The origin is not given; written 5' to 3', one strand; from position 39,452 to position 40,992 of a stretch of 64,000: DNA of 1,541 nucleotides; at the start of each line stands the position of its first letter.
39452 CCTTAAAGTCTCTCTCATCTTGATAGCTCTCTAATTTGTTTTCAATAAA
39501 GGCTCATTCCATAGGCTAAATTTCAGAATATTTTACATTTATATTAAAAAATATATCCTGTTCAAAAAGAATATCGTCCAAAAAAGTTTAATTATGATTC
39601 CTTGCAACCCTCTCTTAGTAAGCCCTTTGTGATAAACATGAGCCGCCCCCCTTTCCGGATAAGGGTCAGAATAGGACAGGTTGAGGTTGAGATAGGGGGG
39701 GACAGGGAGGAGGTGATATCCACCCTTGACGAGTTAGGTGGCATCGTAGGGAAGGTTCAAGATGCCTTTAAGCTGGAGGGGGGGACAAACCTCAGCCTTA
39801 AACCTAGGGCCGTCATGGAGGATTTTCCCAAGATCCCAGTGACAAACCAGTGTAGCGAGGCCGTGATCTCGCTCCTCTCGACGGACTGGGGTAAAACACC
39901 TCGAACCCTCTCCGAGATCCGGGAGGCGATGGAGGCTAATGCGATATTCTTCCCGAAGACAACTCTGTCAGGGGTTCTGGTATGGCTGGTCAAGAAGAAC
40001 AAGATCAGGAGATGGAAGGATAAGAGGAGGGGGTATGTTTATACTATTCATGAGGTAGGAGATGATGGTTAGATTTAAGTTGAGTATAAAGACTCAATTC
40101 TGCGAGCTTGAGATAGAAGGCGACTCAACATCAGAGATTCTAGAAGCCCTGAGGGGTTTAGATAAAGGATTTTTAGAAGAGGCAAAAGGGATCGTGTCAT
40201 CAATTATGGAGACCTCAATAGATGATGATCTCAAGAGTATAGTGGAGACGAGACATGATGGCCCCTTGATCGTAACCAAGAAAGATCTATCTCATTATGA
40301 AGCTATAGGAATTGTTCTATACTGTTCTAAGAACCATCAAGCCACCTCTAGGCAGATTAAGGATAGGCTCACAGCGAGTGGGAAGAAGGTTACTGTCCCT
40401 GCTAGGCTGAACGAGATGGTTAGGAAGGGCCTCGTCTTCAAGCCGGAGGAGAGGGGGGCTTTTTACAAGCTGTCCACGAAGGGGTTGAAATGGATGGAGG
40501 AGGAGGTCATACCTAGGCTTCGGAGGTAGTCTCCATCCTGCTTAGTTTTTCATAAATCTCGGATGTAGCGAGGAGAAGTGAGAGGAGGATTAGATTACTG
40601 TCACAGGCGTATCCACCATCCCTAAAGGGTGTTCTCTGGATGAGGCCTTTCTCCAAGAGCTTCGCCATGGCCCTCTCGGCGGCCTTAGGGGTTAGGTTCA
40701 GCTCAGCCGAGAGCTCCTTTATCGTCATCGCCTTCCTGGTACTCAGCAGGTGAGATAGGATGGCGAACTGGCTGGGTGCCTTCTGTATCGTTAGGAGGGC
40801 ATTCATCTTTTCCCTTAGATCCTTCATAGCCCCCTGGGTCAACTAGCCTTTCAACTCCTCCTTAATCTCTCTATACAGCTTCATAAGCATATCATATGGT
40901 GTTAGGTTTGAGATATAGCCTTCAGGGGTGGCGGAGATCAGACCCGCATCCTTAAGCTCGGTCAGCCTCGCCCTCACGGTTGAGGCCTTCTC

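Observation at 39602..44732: Seven small wHTH genes next to a stand-alone NurA-like nuclease / HerA-like ATPase pair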

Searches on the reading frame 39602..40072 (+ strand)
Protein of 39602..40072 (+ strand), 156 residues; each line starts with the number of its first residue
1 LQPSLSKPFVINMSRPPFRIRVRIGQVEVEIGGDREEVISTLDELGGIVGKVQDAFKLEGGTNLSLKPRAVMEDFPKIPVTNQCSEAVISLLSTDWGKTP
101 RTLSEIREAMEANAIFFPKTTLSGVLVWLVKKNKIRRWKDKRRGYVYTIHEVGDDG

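Call 3: search_protein_families(library=pfam, proteins=[window:39602-40072:+], max_evalue=1)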
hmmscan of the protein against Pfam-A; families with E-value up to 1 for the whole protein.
window:39602-40072:+ (156 aa): 1 family
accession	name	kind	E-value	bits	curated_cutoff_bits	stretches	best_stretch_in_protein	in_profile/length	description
PF03965.22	Penicillinase_R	-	0.035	14.9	22.6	1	96-148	13-63/115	Penicillinase repressor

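Call 4: search_protein_families(library=padloc, proteins=[window:39602-40072:+], max_evalue=1)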
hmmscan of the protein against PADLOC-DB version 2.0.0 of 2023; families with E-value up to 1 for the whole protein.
window:39602-40072:+ (156 aa): 0 families

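Call 5: search_protein_families(library=ncbifam, proteins=[window:39602-40072:+], max_evalue=1)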
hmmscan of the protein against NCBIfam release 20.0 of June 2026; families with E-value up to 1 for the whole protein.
window:39602-40072:+ (156 aa): 1 family
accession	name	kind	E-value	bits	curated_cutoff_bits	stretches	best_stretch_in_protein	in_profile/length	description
NF012168.1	BlaI_of_BCL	exception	0.0063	16.5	180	1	83-147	5-65/121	penicillinase repressor BlaI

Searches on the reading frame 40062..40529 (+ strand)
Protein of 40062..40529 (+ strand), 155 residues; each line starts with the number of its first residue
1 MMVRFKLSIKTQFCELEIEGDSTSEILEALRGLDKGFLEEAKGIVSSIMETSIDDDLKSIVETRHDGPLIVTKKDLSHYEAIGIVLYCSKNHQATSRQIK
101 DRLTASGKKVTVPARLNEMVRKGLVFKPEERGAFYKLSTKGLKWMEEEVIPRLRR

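Call 3: search_protein_families(library=pfam, proteins=[window:40062-40529:+], max_evalue=1)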
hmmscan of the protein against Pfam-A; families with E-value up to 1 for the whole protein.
window:40062-40529:+ (155 aa): 2 families
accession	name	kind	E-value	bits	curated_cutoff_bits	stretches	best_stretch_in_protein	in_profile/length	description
PF11536.14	DUF3226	-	0.0056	16.9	27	1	69-129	42-103/208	Protein of unknown function (DUF3226)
PF03965.22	Penicillinase_R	-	0.13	13.1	22.6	1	90-132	14-58/115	Penicillinase repressor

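Call 4: search_protein_families(library=padloc, proteins=[window:40062-40529:+], max_evalue=1)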
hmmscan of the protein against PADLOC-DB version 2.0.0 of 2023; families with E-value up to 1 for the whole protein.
window:40062-40529:+ (155 aa): 2 families
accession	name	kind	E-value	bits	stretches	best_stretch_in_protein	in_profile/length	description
PDLC01879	CARF3--CARF_TM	-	0.0051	14.5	1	83-143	160-215/222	-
PDLC04624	PDC-M38B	-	0.02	12.6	1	18-131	18-116/220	-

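Call 5: search_protein_families(library=ncbifam, proteins=[window:40062-40529:+], max_evalue=1)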
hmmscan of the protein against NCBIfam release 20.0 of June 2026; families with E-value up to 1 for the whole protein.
window:40062-40529:+ (155 aa): 0 families

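Call 58: search_solved_structures(query=A4, max_evalue=10, show_alignments=2)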
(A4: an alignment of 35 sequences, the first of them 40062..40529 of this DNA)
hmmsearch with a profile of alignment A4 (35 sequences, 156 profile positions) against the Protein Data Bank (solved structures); distinct sequences matched with E-value up to 10: 31.
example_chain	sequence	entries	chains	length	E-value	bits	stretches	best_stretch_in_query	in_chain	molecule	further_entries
4l9n_A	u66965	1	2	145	0.00047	23.1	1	85-148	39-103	MepR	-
5fb2_A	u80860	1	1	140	0.00055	22.8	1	85-145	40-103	MarR family regulatory protein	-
4l9t_A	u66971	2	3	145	0.00056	22.8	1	85-145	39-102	MepR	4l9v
3eco_A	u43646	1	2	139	0.00059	22.7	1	85-145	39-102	MepR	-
4l9j_A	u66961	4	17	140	0.0006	22.7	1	85-145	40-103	MepR | MarR family regulatory protein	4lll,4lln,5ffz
4ld5_A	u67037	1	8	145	0.00062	22.7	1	85-145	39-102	MepR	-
5ffx_A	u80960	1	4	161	0.00072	22.4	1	85-145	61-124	MarR family regulatory protein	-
5f6f_A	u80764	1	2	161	0.00082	22.3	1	85-145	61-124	MarR family regulatory protein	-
3df8_A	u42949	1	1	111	0.0027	20.6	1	94-142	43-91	possible HxlR family transcriptional factor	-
8za5_A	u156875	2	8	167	0.01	18.7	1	73-142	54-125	MarR-family transcriptional regulator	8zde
2f2e_A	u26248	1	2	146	0.051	16.5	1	104-143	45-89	PA1607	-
3r4k_A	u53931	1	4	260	0.07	16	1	99-136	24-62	Transcriptional regulator, IclR family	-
1ft9_A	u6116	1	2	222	0.079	15.8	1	95-136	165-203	CARBON MONOXIDE OXIDATION SYSTEM TRANSCRIPTION REGULATOR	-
9vg2_A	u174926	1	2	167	0.088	15.7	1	74-142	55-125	MarR-family transcriptional regulator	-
4o5v_A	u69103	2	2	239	0.091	15.6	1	94-143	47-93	Iron-dependent transcription repressor related protein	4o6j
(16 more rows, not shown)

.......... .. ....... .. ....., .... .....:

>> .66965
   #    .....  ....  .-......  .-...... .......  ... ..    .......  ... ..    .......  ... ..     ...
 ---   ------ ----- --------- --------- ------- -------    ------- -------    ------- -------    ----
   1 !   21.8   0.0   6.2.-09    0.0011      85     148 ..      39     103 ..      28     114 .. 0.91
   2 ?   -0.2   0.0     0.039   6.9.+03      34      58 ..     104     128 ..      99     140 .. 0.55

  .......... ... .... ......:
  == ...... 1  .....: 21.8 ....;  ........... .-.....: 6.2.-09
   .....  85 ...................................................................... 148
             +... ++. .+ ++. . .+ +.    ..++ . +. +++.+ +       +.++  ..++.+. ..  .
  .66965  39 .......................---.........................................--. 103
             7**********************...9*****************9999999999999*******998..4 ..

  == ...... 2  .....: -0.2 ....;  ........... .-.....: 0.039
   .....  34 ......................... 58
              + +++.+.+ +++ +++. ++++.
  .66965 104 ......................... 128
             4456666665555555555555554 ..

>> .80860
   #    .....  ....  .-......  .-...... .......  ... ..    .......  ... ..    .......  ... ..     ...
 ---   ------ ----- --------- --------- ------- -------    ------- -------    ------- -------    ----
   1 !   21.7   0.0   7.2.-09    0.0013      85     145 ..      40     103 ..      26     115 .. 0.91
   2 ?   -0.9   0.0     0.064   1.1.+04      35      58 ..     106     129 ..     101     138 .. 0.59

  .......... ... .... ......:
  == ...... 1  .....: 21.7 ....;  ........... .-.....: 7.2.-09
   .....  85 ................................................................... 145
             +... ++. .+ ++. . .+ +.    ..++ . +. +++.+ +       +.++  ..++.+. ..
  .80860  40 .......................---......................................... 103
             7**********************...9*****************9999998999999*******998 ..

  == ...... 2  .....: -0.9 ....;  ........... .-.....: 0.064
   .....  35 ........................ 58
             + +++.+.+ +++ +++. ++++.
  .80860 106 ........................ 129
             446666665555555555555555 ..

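Call 67: predict_structure(alignment_id=A6)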
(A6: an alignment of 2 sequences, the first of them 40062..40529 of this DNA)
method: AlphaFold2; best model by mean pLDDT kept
length: 155 residues; sequences in the alignment: 2
mean_pLDDT: 41.4   pTM: 0.34
mean pLDDT of the five models: 41.4, 41.0, 38.0, 36.6, 34.1
residues with pLDDT >= 90: 0; 70-90: 0; 50-70: 21; < 50: 134
segments of 3 or more residues with pLDDT < 50: 1-115, 128-134, 149-155
pLDDT, mean of each block of 10 residues (from residue 1): 35 35 40 41 37 36 34 42 45 40 40 49 49 45 53 42
secondary structure, 60 per line:
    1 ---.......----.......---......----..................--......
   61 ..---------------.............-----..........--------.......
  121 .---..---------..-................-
elements in order: E4-10 E15-21 H25-30 H35-52 H55-62 H78-90 H96-105 H114-121 H139-154

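Call 91: search_protein_families(library=pfam, alignment_id=A4, max_evalue=1)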
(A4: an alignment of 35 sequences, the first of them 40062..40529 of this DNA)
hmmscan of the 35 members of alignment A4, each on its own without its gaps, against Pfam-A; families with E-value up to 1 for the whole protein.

A. member 1, window:40062-40529:+ (155 aa): 2 families
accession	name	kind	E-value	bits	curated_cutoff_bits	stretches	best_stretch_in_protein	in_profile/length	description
PF11536.14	DUF3226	-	0.0056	16.9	27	1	69-129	42-103/208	Protein of unknown function (DUF3226)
PF03965.22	Penicillinase_R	-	0.13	13.1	22.6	1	90-132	14-58/115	Penicillinase repressor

B. families by the number of members that match (of 35 scanned): 51 families (the first 25 are shown)
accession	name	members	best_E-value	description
PF25213.1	HVO_A0261_N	13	0.00089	HVO_A0261 N-terminal domain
PF12802.13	MarR_2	7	6.2e-05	MarR family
PF09339.16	HTH_IclR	5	1.9e-05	IclR helix-turn-helix domain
PF13412.12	HTH_24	5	0.0027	Winged helix-turn-helix DNA-binding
PF14338.12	Mrr_N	5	0.0051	Mrr N-terminal domain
PF13338.12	AbiEi_4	5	0.013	Transcriptional regulator, AbiEi antitoxin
PF13545.12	HTH_Crp_2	4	0.0021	Crp-like helix-turn-helix domain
PF01978.25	TrmB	3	0.00011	Sugar-specific transcriptional regulator TrmB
PF25212.1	HVO_A0114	3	0.012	HVO_A0114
PF05595.16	DUF771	3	0.045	Domain of unknown function (DUF771)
PF17115.11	Toast_rack_N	3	0.083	N-terminal domain of toast_rack, DUF2154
PF14090.12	HTH_39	3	0.14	Winged helix-turn-helix domain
PF14947.12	HTH_45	2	0.0013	Winged helix-turn-helix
PF05491.19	RuvB_C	2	0.013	RuvB C-terminal winged helix domain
PF22168.2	DIP2311-like_C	2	0.013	Transcriptional regulator DIP2311-like, C-terminal domain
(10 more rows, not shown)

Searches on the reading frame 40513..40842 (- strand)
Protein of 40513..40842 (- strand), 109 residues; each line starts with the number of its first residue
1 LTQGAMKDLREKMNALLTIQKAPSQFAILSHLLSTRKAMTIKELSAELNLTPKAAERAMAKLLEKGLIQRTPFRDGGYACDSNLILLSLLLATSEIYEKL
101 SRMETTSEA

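Call 3: search_protein_families(library=pfam, proteins=[window:40513-40842:-], max_evalue=1)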
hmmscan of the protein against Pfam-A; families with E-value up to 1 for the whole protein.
window:40513-40842:- (109 aa): 26 families (the best 25 are shown)
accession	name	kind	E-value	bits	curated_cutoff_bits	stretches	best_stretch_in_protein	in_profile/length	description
PF01047.28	MarR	-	1.3e-07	31.9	24.6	1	23-72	3-51/59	MarR family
PF12802.13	MarR_2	-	4.4e-07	30.4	27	1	23-74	5-56/61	MarR family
PF13412.12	HTH_24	-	5.3e-07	29.5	21.9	1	24-69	4-48/48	Winged helix-turn-helix DNA-binding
PF08279.18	HTH_11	-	2.4e-06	27.8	25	1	25-77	2-53/55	HTH domain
PF02082.26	Rrf2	-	3.9e-05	24.2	30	1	27-79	10-64/132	Iron-dependent Transcriptional regulator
PF09339.16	HTH_IclR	-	6.2e-05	23.1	22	1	26-71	6-51/52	IclR helix-turn-helix domain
PF12840.13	HTH_20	-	0.0001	22.6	27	1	23-68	4-48/51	Helix-turn-helix domain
PF08280.17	HTH_Mga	-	0.00027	21.3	23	1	25-54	7-35/59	M protein trans-acting positive regulator (MGA) HTH domain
PF01726.22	LexA_DNA_bind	-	0.00028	21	23.7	1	30-72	17-60/65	LexA DNA binding domain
PF01022.26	HTH_5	-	0.00029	21.1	22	1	28-69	7-46/47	Bacterial regulatory protein, arsR family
PF14394.12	DUF4423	-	0.00045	20.5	30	1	19-71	17-69/165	Domain of unknown function (DUF4423)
PF01978.25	TrmB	-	0.00051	20.3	25.6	1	29-72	14-56/68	Sugar-specific transcriptional regulator TrmB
PF25213.1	HVO_A0261_N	-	0.0027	18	35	1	22-79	10-62/86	HVO_A0261 N-terminal domain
PF13463.12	HTH_27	-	0.0028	18.4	22.2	1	24-76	4-57/68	Winged helix DNA-binding domain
PF24270.1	HTH_Cmi2_C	-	0.0029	18.3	27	1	3-71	54-121/125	Cmi2, C-terminal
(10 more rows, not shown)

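Call 4: search_protein_families(library=padloc, proteins=[window:40513-40842:-], max_evalue=1)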
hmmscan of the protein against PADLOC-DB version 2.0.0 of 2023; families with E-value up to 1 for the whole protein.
window:40513-40842:- (109 aa): 14 families
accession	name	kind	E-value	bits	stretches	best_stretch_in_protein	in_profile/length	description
PDLC01879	CARF3--CARF_TM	-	6.1e-06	24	1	19-76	152-205/222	-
PDLC03963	SoFic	-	4.8e-05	20.9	1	5-71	273-340/361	-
PDLC01457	WYL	-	5.4e-05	20.9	1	24-97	5-76/229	"CAS-I,CAS-II,CAS-III,CAS-IV,CAS-V,CAS-VI; associated_signaling"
PDLC01438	Csa3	-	0.00014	20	1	6-76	131-194/305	"CAS-I,CAS-II,CAS-III,CAS-IV,CAS-V,CAS-VI; associated_signaling"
PDLC01434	CasR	-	0.00023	19.1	1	22-82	127-184/191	"CAS-I,CAS-II,CAS-III,CAS-IV,CAS-V,CAS-VI; associated_signaling"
PDLC04370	PDC-M05A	-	0.00057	17.8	1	12-69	4-61/194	-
PDLC01044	Csa3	-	0.00068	17.6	1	20-74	133-180/194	Type I-A associated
PDLC01850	CARF3--CARF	-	0.0018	16.2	1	23-70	145-191/209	-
PDLC01268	CasR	-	0.0026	15.8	1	20-73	121-169/179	"CAS-I,CAS-II,CAS-III,CAS-IV,CAS-V,CAS-VI; associated_signaling"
PDLC01858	CARF3--CARF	-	0.0033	15.3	1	20-82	141-199/204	-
PDLC01720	Csa3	-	0.0039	15.7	1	28-92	30-89/118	Csa3_1_CAS-I-II-III-IV-V-VI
PDLC01848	CARF3--CARF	-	0.0092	13.7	1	17-71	132-182/197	-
PDLC02976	WH_III-A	-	0.024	13.3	1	26-70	6-50/104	-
PDLC01866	CARF3--CARF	-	0.027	12.4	1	25-70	141-185/207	-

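Call 5: search_protein_families(library=ncbifam, proteins=[window:40513-40842:-], max_evalue=1)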
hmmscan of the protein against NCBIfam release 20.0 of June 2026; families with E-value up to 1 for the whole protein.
window:40513-40842:- (109 aa): 13 families
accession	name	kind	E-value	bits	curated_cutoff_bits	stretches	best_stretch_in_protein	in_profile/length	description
NF040939.2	trans_reg_lrs14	equivalog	1.5e-07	31.4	90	1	10-71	10-69/103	Lrs14 family HTH-type transcriptional regulator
NF053606.1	Sta1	subfamily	8.3e-07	29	80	1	24-71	21-67/100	Sta1 family transcriptional regulator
NF033788.1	HTH_metalloreg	subfamily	0.00044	20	55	1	22-70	10-57/77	metalloregulator ArsR/SmtB family transcription factor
TIGR00498.1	lexA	equivalog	0.0029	17.2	110.95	1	28-73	15-61/203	transcriptional repressor LexA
NF052438.1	TransRegRv0880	equivalog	0.0044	16.9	220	1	24-77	35-87/143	Rv0880 family HTH-type transcriptional regulator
TIGR00738.1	rrf2_super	superfamily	0.0085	16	73.3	1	35-80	22-67/132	Rrf2 family transcriptional regulator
TIGR04548.1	DnaD_Mollicutes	hypoth_equivalog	0.0098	15.9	100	1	34-69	41-76/178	DnaD family protein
TIGR01884.1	cas_HTH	subfamily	0.011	15.1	60.2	1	25-78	144-196/202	CRISPR-associated CARF protein Csa3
NF010034.0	PRK13509.1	equivalog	0.014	14.7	244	1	28-70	9-51/251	HTH-type transcriptional regulator UlaR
TIGR01889.1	Staph_reg_Sar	paralog_domain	0.047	14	62.6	1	24-69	26-74/109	staphylococcal accessory regulator family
NF003210.0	PRK04172.1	equivalog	0.05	12.4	350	1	23-70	6-52/496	phenylalanine--tRNA ligase subunit alpha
NF008273.0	PRK11050.1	equivalog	0.11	12.1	153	1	29-74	45-90/156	manganese-binding transcriptional regulator MntR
NF007685.0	PRK10360.1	equivalog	0.13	12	258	1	37-65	151-179/196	response regulator transcription factor UhpA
